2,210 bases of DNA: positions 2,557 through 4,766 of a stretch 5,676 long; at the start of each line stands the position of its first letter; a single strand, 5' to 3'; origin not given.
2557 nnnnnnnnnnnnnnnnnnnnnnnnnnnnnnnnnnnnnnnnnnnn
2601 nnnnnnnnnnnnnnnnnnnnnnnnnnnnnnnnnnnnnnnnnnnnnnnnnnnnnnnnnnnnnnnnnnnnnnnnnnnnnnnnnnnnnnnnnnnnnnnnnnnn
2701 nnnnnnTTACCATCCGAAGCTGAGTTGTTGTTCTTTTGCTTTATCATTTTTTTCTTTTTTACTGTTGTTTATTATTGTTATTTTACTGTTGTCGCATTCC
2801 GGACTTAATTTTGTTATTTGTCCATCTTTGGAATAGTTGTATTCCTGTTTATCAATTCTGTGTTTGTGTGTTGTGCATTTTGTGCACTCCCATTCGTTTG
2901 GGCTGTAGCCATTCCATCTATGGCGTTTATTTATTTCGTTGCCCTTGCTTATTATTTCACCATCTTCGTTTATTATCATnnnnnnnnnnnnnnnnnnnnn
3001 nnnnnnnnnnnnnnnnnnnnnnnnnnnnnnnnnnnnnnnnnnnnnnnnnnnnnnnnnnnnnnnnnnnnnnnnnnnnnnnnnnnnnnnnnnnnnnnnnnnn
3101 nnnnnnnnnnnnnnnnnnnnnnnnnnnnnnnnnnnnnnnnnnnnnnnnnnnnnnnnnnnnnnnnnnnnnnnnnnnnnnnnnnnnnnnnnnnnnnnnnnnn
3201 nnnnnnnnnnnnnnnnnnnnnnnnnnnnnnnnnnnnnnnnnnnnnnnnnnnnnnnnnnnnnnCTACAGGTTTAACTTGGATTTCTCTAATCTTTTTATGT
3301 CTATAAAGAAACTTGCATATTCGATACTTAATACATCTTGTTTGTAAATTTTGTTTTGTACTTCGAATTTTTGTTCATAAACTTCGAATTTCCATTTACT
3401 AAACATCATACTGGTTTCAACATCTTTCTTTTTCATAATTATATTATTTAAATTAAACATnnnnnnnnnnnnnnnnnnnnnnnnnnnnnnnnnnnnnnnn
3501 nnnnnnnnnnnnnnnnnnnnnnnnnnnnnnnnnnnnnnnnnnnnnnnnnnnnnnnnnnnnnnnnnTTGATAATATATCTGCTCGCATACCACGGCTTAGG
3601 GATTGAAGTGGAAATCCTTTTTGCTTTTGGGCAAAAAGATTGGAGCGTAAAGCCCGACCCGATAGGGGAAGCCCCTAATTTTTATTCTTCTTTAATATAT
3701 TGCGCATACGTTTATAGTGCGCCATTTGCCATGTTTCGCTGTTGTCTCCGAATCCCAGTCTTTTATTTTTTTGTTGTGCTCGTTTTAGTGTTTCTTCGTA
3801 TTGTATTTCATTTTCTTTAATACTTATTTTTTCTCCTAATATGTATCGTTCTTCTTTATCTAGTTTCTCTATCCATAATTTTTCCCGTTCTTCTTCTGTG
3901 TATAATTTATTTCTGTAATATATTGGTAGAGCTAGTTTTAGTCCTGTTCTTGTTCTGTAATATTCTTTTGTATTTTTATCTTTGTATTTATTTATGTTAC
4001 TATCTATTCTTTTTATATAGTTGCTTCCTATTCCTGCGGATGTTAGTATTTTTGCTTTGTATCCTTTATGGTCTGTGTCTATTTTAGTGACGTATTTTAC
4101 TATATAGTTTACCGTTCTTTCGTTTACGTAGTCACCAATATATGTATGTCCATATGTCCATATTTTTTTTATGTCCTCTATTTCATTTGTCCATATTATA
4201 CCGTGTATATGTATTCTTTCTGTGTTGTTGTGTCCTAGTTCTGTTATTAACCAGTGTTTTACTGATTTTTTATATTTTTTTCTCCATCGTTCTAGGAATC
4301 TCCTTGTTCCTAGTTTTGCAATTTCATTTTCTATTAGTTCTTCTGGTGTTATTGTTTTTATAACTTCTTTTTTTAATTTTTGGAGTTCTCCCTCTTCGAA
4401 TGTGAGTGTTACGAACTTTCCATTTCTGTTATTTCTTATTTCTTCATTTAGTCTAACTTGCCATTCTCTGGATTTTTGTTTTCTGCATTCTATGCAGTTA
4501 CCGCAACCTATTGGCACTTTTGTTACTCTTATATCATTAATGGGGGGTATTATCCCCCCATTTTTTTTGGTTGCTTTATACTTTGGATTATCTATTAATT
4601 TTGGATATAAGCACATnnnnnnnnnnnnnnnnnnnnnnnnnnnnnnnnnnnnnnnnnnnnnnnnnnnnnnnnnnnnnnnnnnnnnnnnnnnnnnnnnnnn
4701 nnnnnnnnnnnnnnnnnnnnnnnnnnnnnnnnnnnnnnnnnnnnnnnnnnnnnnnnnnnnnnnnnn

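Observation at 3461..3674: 214-nt G+C-enriched, repeat-bearing, multi-helix non-coding element directly 3' of rep: the best candidate for an undescribed cis element or small RNA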

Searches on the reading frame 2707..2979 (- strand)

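Call 74: search_protein_families(library=pfam, proteins=[window:2707-2979:-], max_evalue=0.01)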
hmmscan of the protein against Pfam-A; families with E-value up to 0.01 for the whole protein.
window:2707-2979:- (90 aa): 1 family
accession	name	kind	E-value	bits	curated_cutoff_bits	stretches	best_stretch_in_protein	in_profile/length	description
PF11708.13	Slu7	-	0.0035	17.7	27.9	1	18-82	6-61/253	Pre-mRNA splicing Prp18-interacting factor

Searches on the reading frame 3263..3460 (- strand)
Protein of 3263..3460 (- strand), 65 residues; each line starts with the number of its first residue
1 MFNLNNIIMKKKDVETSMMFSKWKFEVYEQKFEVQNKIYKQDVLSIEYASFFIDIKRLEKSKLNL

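Call 74: search_protein_families(library=pfam, proteins=[window:3263-3460:-], max_evalue=0.01)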
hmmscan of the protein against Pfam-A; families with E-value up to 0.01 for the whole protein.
window:3263-3460:- (65 aa): 0 families

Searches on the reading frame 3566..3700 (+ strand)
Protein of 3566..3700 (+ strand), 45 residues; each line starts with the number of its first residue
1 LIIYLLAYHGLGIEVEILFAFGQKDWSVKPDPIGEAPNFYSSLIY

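Call 40: find_homologous_proteins(query=window:3566-3700:+, max_evalue=10)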
Query seq(45 aa): no candidate shares three 5-residue words with the query. No homologue found.

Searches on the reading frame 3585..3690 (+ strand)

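Call 46: search_protein_families(library=pfam, proteins=[L216:1814-2563:-], max_evalue=0.01)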
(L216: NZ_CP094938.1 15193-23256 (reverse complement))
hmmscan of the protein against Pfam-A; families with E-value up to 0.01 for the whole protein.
L216:1814-2563:- (250 aa): 4 families
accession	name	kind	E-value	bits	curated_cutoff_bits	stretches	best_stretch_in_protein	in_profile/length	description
PF01844.29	HNH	-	2.2e-09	37.7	21.4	1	180-232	1-47/47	HNH endonuclease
PF13391.12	HNH_2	-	1.2e-06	28.7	21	1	180-236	1-65/66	HNH endonuclease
PF15446.12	zf-PHD-like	-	0.0053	16.8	27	1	203-241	106-144/170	PHD/FYVE-zinc-finger like domain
PF07801.16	DUF1647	-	0.0064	16.7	25.7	0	125-191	27-92/141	Protein of unknown function (DUF1647)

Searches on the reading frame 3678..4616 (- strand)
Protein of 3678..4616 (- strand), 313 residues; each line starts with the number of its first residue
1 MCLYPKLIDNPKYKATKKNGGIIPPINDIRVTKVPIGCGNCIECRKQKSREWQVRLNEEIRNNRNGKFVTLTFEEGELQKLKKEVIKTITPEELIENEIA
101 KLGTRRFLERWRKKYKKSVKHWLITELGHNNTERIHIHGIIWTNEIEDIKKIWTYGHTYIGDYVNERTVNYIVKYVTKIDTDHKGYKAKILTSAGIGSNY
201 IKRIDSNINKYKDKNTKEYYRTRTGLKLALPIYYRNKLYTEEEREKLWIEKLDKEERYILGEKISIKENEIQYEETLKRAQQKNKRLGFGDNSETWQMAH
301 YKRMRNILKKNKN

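Call 13: find_related_loci(query=window:3678-4616:-, collection=viral_contigs, flank=4000)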
Query window:3678-4616:- (313 aa) in viral_contigs; peptide patterns used: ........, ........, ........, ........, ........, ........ (x = any residue, [..] = any of these).
9 stretches matched a pattern; 2 encode a relative of the query (tblastn E <= 1e-3); 2 distinct loci.
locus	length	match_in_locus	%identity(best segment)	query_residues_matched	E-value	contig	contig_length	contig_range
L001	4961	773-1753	56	1-296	3e-115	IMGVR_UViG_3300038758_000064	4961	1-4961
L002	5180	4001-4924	55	1-308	2e-110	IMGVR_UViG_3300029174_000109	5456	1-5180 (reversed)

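Call 18: find_homologous_proteins(query=window:3678-4616:-, max_evalue=1e-20)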
Query window:3678-4616:- (313 aa): 3825 proteins with E <= 1e-20 among 5476 candidates; the best 120 are listed.
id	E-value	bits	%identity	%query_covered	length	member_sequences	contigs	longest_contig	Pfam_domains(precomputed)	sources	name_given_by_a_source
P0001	9.2e-206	700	100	100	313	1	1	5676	PF23343.3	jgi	jgi:hypothetical protein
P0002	1.2e-144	499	59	98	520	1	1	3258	PF23343.3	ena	-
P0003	2.4e-144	498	71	99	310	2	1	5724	PF23343.3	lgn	-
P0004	9.4e-135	467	68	100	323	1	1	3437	PF23343.3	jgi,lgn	jgi:hypothetical protein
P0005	1.9e-134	466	67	99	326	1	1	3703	PF23343.3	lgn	-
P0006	6.5e-134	464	66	100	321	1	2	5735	PF23343.3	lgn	-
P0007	1.2e-130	453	65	99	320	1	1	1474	PF23343.3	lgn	-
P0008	1.3e-128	447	65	99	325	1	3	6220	PF23343.3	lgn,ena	-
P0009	3.5e-128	445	65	99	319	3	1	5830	PF23343.3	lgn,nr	nr:MAG: replication initiator protein [Microvirus sp.]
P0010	2.2e-127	443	65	99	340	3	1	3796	PF23343.3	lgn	-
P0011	4.1e-126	438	65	99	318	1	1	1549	PF23343.3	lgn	-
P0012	5.4e-126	438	65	99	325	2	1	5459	PF23343.3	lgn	-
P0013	2.2e-125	436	67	93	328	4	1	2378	PF23343.3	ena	-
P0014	2.5e-125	436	65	99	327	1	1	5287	PF23343.3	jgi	jgi:hypothetical protein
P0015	3.8e-124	432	65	99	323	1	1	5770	PF23343.3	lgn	-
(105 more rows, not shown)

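Call 20: find_encoding_contigs(protein=P0001, flank=6000, max_places=3)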
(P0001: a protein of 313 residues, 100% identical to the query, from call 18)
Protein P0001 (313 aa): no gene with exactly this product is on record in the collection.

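Call 21: find_encoding_contigs(protein=P0003, flank=6000, max_places=3)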
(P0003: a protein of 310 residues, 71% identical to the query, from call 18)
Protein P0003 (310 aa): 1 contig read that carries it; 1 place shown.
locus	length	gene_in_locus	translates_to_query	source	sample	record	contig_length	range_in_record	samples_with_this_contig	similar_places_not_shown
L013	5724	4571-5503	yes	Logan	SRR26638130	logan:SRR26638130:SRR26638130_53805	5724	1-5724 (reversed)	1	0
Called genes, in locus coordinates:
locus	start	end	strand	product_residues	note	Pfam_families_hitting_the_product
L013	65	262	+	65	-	-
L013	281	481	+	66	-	-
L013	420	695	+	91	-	-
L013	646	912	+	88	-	-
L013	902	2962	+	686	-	PF02305:Phage_F (weak)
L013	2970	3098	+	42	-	-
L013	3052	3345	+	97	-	-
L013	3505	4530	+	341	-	-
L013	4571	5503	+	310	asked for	PF23343:REP_ORF2-G2P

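Call 22: find_encoding_contigs(protein=P0006, flank=6000, max_places=3)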
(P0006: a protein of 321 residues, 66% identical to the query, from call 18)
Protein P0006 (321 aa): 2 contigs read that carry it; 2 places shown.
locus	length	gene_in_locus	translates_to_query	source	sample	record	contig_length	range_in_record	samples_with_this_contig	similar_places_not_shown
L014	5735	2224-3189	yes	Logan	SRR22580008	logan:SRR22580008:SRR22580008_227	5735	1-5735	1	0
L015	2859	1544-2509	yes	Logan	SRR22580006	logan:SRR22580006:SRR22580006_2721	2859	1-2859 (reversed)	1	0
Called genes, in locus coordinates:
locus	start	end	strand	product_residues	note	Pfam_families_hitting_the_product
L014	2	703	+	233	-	?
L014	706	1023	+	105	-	-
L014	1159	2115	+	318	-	-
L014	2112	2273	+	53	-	-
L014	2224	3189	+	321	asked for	PF23343:REP_ORF2-G2P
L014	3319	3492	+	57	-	-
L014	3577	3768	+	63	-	-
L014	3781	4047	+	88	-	-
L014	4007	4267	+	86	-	-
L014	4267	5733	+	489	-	?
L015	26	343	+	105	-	-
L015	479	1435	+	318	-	-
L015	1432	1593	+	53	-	-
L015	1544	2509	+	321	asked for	PF23343:REP_ORF2-G2P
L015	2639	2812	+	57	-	-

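Call 31: find_related_loci(query=A2, collection=metagenome_contigs, flank=6000)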
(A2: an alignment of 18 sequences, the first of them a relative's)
Query A2 (313 aa) in metagenome_contigs; peptide patterns used: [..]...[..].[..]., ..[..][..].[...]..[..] (x = any residue, [..] = any of these).
600 stretches matched a pattern (row limit reached: there are more); 288 encode a relative of the query (tblastn E <= 1e-3); the best 80 are kept; 80 distinct loci.
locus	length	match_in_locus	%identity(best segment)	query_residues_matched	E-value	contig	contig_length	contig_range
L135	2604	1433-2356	62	1-310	1e-135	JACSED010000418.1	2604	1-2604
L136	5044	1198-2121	62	1-310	5e-128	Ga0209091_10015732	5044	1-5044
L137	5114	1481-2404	62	1-310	6e-128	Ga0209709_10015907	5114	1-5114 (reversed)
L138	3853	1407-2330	61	1-310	4e-129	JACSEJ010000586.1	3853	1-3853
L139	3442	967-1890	60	1-310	4e-129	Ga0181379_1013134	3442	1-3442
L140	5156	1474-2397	60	1-310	4e-125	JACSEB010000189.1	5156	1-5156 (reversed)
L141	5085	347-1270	60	1-310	2e-125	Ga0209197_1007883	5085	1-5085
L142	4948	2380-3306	63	1-310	2e-125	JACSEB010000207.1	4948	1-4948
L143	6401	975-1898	59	1-310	3e-124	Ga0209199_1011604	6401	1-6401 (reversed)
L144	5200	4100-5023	60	1-310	2e-124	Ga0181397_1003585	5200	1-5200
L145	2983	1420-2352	60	1-313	1e-128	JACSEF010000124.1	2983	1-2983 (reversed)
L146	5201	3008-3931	60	1-310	2e-124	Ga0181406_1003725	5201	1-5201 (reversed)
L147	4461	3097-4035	63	1-309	6e-125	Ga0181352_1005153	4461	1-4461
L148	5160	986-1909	59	1-310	3e-123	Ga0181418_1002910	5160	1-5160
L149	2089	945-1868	60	1-310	1e-130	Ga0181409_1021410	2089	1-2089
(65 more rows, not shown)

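Call 54: find_encoding_contigs(protein=P0004, flank=6000, max_places=2)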
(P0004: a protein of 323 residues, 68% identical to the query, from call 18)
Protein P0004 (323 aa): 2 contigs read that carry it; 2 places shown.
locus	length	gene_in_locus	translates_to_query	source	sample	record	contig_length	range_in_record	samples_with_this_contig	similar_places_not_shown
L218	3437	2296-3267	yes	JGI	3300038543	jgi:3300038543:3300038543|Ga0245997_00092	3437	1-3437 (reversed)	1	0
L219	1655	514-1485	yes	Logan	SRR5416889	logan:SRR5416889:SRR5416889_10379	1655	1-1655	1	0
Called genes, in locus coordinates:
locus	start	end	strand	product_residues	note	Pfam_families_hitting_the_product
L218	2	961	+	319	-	?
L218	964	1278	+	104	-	-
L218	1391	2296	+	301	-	-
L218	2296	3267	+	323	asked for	PF23343:REP_ORF2-G2P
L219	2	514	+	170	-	?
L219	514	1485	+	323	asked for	PF23343:REP_ORF2-G2P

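Call 55: find_encoding_contigs(protein=P0005, flank=6000, max_places=2)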
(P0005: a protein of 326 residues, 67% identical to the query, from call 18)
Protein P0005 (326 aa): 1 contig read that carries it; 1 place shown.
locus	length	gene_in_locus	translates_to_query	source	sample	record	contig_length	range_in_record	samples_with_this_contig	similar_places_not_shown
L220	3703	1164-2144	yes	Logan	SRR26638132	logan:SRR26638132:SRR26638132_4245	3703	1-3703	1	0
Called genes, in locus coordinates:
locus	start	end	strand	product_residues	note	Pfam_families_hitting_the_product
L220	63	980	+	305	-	-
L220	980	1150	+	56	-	-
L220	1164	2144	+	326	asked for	PF23343:REP_ORF2-G2P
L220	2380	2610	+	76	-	-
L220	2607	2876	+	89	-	-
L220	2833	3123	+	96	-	-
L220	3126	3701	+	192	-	?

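Call 56: find_encoding_contigs(protein=P0013, flank=6000, max_places=2)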
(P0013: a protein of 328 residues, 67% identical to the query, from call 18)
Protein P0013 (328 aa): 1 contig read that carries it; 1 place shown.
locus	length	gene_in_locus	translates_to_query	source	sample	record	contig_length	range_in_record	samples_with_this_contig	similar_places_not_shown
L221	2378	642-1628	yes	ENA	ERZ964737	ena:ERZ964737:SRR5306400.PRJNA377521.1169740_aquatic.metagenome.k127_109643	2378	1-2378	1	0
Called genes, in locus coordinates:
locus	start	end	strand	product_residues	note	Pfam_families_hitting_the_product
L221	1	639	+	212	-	?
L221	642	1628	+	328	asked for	PF23343:REP_ORF2-G2P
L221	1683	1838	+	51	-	-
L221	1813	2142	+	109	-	-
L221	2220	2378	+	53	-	?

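Call 57: find_encoding_contigs(protein=P0009, flank=6000, max_places=2)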
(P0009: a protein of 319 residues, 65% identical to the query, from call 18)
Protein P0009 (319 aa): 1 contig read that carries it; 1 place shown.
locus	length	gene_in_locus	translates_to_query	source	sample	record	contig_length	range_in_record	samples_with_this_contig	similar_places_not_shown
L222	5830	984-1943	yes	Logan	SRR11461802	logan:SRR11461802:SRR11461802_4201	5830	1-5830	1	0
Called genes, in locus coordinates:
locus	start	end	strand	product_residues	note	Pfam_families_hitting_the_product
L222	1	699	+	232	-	?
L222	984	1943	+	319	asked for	PF23343:REP_ORF2-G2P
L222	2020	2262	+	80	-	-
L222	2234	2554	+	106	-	PF01085:HH_signal (weak)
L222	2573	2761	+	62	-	-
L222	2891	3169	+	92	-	-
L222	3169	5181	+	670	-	PF02305:Phage_F (weak)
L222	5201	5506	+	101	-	-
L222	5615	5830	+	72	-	?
